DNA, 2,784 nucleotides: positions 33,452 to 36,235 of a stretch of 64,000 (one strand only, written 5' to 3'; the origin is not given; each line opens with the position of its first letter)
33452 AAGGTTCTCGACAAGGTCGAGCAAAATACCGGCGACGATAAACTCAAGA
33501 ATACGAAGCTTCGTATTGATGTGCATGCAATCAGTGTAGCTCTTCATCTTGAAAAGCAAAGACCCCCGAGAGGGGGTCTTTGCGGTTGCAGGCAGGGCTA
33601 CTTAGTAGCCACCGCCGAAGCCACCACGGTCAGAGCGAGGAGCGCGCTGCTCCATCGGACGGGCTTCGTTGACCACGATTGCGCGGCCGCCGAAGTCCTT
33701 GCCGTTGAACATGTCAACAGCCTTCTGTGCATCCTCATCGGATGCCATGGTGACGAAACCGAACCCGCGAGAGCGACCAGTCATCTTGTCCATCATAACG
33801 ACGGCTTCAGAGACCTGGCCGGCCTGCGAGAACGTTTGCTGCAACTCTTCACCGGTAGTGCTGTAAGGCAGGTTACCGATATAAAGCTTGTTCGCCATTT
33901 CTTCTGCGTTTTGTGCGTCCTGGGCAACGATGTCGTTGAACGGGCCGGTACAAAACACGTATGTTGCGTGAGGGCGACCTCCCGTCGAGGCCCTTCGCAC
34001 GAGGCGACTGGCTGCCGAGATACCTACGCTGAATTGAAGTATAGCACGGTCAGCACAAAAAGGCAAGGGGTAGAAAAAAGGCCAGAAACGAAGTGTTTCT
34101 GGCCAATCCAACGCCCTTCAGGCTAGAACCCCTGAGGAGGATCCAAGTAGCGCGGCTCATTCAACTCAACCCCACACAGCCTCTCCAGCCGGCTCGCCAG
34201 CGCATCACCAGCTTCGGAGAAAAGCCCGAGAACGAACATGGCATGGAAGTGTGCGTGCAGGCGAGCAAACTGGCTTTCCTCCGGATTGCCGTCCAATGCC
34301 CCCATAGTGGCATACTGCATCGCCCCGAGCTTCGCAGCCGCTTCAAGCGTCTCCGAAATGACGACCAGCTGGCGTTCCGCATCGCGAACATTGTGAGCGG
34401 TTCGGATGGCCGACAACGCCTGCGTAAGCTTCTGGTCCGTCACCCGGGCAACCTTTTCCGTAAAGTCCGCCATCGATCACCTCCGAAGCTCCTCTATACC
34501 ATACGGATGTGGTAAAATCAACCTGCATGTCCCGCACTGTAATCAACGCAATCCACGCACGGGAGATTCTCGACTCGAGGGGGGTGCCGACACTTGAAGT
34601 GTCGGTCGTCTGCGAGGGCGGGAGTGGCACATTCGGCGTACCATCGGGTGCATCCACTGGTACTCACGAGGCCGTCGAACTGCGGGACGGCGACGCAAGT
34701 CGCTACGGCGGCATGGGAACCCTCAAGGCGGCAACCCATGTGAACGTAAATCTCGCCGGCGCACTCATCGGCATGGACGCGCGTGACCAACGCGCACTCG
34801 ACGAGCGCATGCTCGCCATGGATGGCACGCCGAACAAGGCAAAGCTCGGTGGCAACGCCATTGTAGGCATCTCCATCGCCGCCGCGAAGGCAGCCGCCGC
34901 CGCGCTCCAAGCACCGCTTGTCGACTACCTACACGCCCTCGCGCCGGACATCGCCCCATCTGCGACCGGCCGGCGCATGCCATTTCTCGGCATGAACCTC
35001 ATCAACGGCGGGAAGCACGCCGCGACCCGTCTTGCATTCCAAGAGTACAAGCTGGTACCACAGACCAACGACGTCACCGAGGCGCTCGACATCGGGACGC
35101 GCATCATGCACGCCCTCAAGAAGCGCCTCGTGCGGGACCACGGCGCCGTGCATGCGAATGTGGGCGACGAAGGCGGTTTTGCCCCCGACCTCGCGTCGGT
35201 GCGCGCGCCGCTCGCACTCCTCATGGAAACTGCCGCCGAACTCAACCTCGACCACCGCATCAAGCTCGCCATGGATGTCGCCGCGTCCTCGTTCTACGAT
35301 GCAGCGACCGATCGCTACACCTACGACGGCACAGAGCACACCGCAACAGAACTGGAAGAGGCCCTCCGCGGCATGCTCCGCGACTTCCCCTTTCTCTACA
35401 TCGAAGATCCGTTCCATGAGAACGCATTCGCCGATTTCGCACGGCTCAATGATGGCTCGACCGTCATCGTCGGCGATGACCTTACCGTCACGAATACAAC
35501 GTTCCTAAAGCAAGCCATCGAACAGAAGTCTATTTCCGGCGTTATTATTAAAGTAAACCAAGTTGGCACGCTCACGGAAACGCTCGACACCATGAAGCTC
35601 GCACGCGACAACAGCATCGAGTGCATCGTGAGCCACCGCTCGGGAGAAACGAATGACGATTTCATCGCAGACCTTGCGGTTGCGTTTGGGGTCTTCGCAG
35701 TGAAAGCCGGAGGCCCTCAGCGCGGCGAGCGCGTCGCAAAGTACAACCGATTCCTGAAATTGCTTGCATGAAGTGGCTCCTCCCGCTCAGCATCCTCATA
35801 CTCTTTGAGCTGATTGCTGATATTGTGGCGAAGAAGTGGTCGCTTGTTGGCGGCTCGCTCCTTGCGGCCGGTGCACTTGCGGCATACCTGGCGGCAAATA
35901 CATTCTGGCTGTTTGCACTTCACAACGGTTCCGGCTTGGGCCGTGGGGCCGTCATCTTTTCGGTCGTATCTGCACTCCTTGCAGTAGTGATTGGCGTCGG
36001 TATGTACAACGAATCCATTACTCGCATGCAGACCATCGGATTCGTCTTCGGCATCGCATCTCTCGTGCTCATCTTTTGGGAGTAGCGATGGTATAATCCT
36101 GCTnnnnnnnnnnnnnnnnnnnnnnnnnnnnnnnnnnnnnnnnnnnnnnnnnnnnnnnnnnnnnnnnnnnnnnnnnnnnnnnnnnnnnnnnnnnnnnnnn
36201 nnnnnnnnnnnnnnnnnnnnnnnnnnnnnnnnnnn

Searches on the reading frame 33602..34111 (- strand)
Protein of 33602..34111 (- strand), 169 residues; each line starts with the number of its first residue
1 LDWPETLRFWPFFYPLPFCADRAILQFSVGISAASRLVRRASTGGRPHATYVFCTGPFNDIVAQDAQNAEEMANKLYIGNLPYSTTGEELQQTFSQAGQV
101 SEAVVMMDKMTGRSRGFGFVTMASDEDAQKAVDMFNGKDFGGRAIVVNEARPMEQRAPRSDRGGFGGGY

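Call 9: search_protein_families(library=pfam, proteins=[window:33602-34111:-], max_evalue=0.001)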
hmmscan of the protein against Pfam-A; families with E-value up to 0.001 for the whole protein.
window:33602-34111:- (169 aa): 1 family
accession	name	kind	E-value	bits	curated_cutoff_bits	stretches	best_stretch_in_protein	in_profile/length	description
PF00076.28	RRM_1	-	7.6e-24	83.8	20.7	1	76-145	1-69/70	RNA recognition motif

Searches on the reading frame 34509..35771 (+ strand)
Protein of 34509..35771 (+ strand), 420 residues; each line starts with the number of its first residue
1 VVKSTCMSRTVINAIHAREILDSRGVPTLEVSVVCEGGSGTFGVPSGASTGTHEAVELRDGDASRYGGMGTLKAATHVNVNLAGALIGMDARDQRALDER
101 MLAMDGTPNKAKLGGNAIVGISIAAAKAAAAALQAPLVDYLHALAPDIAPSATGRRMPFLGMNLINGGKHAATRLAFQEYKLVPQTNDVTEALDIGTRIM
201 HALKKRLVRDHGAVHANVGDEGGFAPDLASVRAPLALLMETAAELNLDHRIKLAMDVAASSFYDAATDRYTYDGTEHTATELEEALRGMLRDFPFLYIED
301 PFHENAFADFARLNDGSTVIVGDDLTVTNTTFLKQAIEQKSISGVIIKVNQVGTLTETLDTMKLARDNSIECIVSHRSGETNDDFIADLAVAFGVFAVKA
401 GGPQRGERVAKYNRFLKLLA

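Call 9: search_protein_families(library=pfam, proteins=[window:34509-35771:+], max_evalue=0.001)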
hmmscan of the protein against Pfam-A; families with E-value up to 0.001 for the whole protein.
window:34509-35771:+ (420 aa): 3 families
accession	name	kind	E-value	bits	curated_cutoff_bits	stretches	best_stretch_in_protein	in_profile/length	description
PF00113.28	Enolase_C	-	3.4e-76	256.8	21.5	1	157-417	4-276/296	Enolase, C-terminal TIM barrel domain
PF03952.21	Enolase_N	-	7.3e-50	169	35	1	12-141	1-131/131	Enolase, N-terminal domain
PF13378.12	MR_MLE_C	-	2.7e-08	34.3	29.4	1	284-376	59-154/219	Enolase C-terminal domain-like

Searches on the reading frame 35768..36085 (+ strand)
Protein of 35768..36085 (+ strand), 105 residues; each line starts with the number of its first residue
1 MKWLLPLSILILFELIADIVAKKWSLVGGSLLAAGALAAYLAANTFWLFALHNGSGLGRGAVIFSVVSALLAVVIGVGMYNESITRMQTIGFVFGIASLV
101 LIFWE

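Call 9: search_protein_families(library=pfam, proteins=[window:35768-36085:+], max_evalue=0.001)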
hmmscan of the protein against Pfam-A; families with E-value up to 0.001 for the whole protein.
window:35768-36085:+ (105 aa): 1 family
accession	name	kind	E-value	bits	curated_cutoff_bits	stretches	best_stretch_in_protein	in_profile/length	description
PF00892.27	EamA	-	2.3e-05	25.2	28.2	1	6-103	44-134/135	EamA-like transporter family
